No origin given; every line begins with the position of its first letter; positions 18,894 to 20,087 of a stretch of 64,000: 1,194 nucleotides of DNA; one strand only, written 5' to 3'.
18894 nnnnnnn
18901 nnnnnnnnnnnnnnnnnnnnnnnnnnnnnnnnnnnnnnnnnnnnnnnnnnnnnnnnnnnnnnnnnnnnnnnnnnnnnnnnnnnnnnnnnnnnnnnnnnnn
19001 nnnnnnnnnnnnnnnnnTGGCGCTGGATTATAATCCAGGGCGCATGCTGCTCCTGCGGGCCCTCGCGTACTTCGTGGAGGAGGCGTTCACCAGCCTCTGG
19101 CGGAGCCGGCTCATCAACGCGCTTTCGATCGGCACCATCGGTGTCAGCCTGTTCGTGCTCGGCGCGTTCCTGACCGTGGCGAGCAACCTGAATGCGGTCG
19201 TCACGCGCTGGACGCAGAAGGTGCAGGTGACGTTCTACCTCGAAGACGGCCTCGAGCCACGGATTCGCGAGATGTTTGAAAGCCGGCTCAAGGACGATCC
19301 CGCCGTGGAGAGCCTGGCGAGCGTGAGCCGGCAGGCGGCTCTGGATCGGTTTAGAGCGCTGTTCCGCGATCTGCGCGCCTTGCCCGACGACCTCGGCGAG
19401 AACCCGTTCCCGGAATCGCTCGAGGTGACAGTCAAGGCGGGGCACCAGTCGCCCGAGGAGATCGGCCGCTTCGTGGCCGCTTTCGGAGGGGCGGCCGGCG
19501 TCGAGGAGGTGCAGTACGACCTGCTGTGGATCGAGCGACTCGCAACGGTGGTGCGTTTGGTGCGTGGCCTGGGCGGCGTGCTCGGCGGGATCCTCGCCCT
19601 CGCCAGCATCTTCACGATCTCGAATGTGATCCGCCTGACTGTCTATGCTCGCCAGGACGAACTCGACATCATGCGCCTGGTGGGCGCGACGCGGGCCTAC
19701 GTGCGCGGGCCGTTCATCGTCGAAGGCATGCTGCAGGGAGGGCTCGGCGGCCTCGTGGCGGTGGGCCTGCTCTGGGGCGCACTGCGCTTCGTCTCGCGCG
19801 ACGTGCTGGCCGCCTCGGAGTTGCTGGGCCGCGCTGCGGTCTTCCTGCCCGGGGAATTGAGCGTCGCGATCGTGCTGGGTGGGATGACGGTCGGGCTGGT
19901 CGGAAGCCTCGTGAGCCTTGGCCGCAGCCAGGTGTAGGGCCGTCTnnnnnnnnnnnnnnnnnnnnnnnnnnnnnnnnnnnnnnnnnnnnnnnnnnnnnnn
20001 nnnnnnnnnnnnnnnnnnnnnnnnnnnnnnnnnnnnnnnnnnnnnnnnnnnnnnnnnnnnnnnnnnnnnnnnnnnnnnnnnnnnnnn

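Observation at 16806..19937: ftsE and ftsX are split by a GGDEF diguanylate cyclase gene and an oppositely oriented udk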

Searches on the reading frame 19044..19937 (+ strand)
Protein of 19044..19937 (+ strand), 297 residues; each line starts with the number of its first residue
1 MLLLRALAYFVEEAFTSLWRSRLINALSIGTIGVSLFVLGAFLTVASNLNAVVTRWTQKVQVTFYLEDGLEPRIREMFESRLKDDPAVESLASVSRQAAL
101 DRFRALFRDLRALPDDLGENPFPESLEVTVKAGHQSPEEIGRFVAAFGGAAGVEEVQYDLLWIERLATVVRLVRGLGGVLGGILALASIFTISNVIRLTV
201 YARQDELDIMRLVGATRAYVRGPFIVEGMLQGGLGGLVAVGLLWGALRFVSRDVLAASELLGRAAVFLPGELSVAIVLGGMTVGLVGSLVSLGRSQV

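Call 3: search_protein_families(library=ncbifam, proteins=[window:19044-19937:+])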
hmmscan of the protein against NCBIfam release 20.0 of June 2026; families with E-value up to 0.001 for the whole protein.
window:19044-19937:+ (297 aa): 3 families
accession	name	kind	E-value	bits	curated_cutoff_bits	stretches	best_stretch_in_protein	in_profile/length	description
TIGR00439.2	FtsX_Gneg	equivalog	1.7e-75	253.9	255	1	8-294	2-289/292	permease-like cell division protein FtsX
NF038347.1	FtsX_Gpos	exception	2.3e-57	194.6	225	1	5-294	2-293/296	permease-like cell division protein FtsX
NF038346.1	FtsX_actino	exception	2.4e-39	135.6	250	1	9-292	3-302/308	permease-like cell division protein FtsX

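Call 4: search_protein_families(library=pfam, proteins=[window:19044-19937:+])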
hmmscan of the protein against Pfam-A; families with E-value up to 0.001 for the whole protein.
window:19044-19937:+ (297 aa): 2 families
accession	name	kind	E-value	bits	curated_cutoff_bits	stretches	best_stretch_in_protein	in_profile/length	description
PF18075.7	FtsX_ECD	-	9.1e-13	49.1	23.5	1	60-156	1-96/96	FtsX extracellular domain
PF02687.27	FtsX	-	1.8e-10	41.3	25.5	1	179-292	2-112/120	FtsX-like permease C-terminal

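Call 7: find_related_loci(query=window:19044-19937:+, collection=genome_contigs, flank=7000)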
Query window:19044-19937:+ (297 aa) in genome_contigs; peptide patterns used: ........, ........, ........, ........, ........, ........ (x = any residue, [..] = any of these).
327 stretches matched a pattern; 50 encode a relative of the query (tblastn E <= 1e-3); 50 distinct loci.
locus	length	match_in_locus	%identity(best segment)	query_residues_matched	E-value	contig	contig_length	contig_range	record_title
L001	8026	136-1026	94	1-297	2e-170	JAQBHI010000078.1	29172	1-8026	MAG: Acidobacteriota bacterium isolate MAG_453_bin-14 453_bin-14_ctg-078, whole genome shotgun sequence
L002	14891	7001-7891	88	1-297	2e-160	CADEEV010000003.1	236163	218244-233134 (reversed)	MAG: uncultured Acidobacteria bacterium isolate Acidobacteria sp. RBC046 genome assembly, contig: MAG046_3, whole genome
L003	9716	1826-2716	76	1-297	2e-147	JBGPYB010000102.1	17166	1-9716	MAG: Vicinamibacteria bacterium isolate OBJ1_062018_090_23 k141_3293525_length_17166_cov_12.2021, whole genome shotgun s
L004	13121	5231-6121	74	1-297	2e-140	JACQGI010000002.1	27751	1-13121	MAG: Acidobacteria bacterium isolate NC_groundwater_1069_Ag_S2p5_71_226 S_2p5_S6_coassembly_k141_60676, whole genome sho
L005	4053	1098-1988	73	1-297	8e-144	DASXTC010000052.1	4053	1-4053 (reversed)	MAG TPA_asm: Candidatus Polarisedimenticolia bacterium isolate SMAG_U4682 k141_355172, whole genome shotgun sequence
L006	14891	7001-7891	72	1-297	2e-139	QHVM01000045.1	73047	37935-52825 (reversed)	MAG: Acidobacteria bacterium isolate AA32 14_1009_16_40cm_scaffold_4395_e_47017_curated, whole genome shotgun sequence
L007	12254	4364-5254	72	1-297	2e-138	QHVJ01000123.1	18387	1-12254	MAG: Acidobacteria bacterium isolate AA35 14_1009_16_40cm_scaffold_8806_curated, whole genome shotgun sequence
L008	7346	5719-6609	76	1-297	2e-135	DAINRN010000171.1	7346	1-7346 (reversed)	MAG TPA_asm: Acidobacteriota bacterium isolate CTOTU25978 NODE_3024_length_7346_cov_3.531751, whole genome shotgun seque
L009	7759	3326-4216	73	1-297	4e-135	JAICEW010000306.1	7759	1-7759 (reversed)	MAG: Vicinamibacteria bacterium isolate BD_ISSM_2_bin.32 k141_139766_length_7759_cov_12.7730, whole genome shotgun seque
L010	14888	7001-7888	69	1-297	5e-129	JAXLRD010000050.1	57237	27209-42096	MAG: Vicinamibacteria bacterium isolate STL-ACI20 C2.206.fa-50, whole genome shotgun sequence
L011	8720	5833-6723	73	1-297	7e-129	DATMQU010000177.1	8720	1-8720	MAG TPA_asm: Vicinamibacteria bacterium isolate SMAG_U12937 k141_791491, whole genome shotgun sequence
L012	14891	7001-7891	71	1-297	3e-128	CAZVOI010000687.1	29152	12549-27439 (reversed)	MAG TPA_asm: uncultured Acidobacteriota bacterium isolate binchicken_co165_156 genome assembly, contig: k141_2745220, wh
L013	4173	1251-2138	68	1-297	5e-129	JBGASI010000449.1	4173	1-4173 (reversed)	MAG: Vicinamibacteria bacterium isolate MAG_AAO_AS.80 AAOAS-80_scaffold_45326, whole genome shotgun sequence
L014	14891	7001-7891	67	1-297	5e-127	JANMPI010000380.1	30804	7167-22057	MAG: Acidobacteriota bacterium isolate OTE_51_metabat_485 OTE_51_k141_1063727, whole genome shotgun sequence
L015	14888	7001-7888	68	1-297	3e-126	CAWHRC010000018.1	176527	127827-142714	MAG: uncultured Acidobacteriota bacterium isolate MFD05942.bin.2.206 genome assembly, contig: contig_5320, whole genome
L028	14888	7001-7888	68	1-297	2e-116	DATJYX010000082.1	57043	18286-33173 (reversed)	MAG TPA_asm: Vicinamibacteria bacterium isolate SMAG_U15163 k141_4575787, whole genome shotgun sequence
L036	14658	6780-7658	64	5-297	5e-105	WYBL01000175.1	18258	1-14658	MAG: Acidobacteria bacterium isolate ACD2 k127_774556, whole genome shotgun sequence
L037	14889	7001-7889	71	1-297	6e-105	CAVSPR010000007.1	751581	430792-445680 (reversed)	MAG: uncultured Acidobacteriota bacterium isolate MFD02979.bin.2.94 genome assembly, contig: contig_37801, whole genome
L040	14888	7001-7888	66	1-297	4e-103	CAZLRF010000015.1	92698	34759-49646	MAG TPA_asm: uncultured Acidobacteriota bacterium isolate binchicken_co274_304 genome assembly, contig: NODE_597_length_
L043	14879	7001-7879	65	1-294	8e-117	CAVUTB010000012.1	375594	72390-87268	MAG: uncultured Acidobacteriota bacterium isolate MFD00962.bin.2.101 genome assembly, contig: contig_19197, whole genome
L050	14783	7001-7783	53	1-261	6e-71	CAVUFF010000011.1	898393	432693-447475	MAG: uncultured Acidobacteriota bacterium isolate MFD04944.bin.3.170 genome assembly, contig: contig_9625, whole genome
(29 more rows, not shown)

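Call 31: search_protein_families(library=pfam, proteins=[L037:4841-6364:+, L040:4895-6358:+, L028:5483-6259:+, L043:5766-6362:-, L050:5707-6363:-, L036:4080-5255:+, L036:5330-6118:+, L012:1334-2680:+, L012:4382-4729:-, L012:4936-6327:-])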
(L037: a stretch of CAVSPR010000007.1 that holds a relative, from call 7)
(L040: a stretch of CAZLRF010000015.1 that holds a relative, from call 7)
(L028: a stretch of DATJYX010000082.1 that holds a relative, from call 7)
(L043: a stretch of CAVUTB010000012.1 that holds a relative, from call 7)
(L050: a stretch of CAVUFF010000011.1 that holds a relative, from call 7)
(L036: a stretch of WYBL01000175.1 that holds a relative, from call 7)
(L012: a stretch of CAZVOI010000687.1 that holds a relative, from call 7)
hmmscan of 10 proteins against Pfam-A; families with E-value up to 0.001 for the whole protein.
L037:4841-6364:+ (507 aa): 2 families
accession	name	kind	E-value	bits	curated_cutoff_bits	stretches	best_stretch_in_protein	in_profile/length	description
PF01464.25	SLT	-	2.3e-22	79.2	21.3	1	235-329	13-108/117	Transglycosylase SLT domain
PF01476.26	LysM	-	3.6e-17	62.5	20.9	1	456-499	1-43/43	LysM domain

L040:4895-6358:+ (487 aa): 2 families
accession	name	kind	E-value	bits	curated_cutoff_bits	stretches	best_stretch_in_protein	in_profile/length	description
PF01464.25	SLT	-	1.5e-22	79.8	21.3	1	213-303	12-103/117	Transglycosylase SLT domain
PF01476.26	LysM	-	7.8e-17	61.4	20.9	1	435-478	1-43/43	LysM domain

L028:5483-6259:+ (258 aa): 3 families
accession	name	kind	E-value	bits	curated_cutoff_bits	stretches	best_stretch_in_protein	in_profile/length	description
PF13561.12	adh_short_C2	-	7.6e-62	209.4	27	1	14-247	1-236/236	Enoyl-(Acyl carrier protein) reductase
PF00106.31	adh_short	-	5.4e-51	173.3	26.6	1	9-195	2-187/195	short chain dehydrogenase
PF08659.16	KR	-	1.1e-13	52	22.6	1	11-171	4-163/180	KR domain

L043:5766-6362:- (198 aa): 0 families

L050:5707-6363:- (218 aa): 0 families

L036:4080-5255:+ (391 aa): 16 families
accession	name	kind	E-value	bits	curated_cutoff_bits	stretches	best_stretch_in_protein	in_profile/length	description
PF07992.20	Pyr_redox_2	-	3e-35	122.5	26.1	1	3-279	2-278/291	Pyridine nucleotide-disulphide oxidoreductase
PF01266.30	DAO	-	6.5e-14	52.7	27.9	2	3-35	1-32/353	FAD dependent oxidoreductase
PF00070.33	Pyr_redox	-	4e-12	46.9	22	1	143-213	1-69/82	Pyridine nucleotide-disulphide oxidoreductase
PF13450.12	NAD_binding_8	-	1.5e-10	41.6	21.9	1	6-36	1-30/68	NAD(P)-binding Rossmann-like domain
PF13454.12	NAD_binding_9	-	7.8e-10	39.4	21.8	0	5-39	1-38/155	FAD-NAD(P)-binding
PF00890.30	FAD_binding_2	-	1.1e-09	38.5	20.4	1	4-36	2-33/414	FAD binding domain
PF03486.20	HI0933_like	-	1e-07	32.1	50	1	3-42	2-40/244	HI0933-like protein Rossmann domain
PF01134.28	GIDA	-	9.9e-07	28.6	22.1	0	4-31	2-28/391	Glucose inhibited division protein A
PF05834.18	Lycopene_cycl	-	2.6e-06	27.2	23.4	0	4-36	2-35/380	Lycopene cyclase protein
PF12831.13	FAD_oxidored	-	3.6e-05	23.7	27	1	4-35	2-32/416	FAD dependent oxidoreductase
PF01262.27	AlaDh_PNT_C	-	4.5e-05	23.4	23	0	2-39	29-65/214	Alanine dehydrogenase/PNT, C-terminal domain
PF01946.23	Thi4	-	5e-05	23.1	26.2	0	145-174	21-49/235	Thi4 family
PF13738.12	Pyr_redox_3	-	5.2e-05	23.1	30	0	140-211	163-239/305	Pyridine nucleotide-disulphide oxidoreductase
PF04820.20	Trp_halogenase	-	9.2e-05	21.9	21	0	3-36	1-37/458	Tryptophan halogenase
PF13241.12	NAD_binding_7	-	0.00021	22.3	22.1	0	3-46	9-53/104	Putative NAD(P)-binding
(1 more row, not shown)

L036:5330-6118:+ (262 aa): 3 families
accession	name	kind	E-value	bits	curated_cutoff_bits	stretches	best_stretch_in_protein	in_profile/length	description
PF08281.18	Sigma70_r4_2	-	1.1e-11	44.7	25.7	1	80-132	2-54/54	Sigma-70, region 4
PF04545.22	Sigma70_r4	-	8.8e-09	35.2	24.1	1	85-133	1-49/50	Sigma-70, region 4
PF04542.20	Sigma70_r2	-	1.2e-07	31.8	24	1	2-45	22-69/71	Sigma-70 region 2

L012:1334-2680:+ (448 aa): 1 family
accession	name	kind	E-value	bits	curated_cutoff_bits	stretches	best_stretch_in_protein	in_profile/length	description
PF01654.22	Cyt_bd_oxida_I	-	8.2e-150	499.4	26.2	1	7-437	1-418/418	Cytochrome bd terminal oxidase subunit I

L012:4382-4729:- (115 aa): 1 family
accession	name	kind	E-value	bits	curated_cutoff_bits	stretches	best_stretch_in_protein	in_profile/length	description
PF02452.23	PemK_toxin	-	2.7e-11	44.1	23.1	1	10-114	3-109/109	PemK-like, MazF-like toxin of type II toxin-antitoxin system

L012:4936-6327:- (463 aa): 4 families
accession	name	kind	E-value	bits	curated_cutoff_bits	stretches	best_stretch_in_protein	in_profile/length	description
PF13360.13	PQQ_2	-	8e-30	104.7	27.6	4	271-410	6-134/233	Outer membrane protein assembly factor BamB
PF13570.13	Beta-prop_ACSF4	-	6.6e-11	42.6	133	0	364-450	71-161/329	Beta-alanine-activating enzyme, beta-propeller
PF01011.28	PQQ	-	7.4e-10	38.6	26.7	0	339-387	42-90/595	Glucose/ethanol/alcohol dehydrogenase, beta-propeller domain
PF25293.1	Beta-prop_EMC1_N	-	4.4e-05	23.7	34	0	211-287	73-148/219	EMC1 N-terminal beta-propeller domain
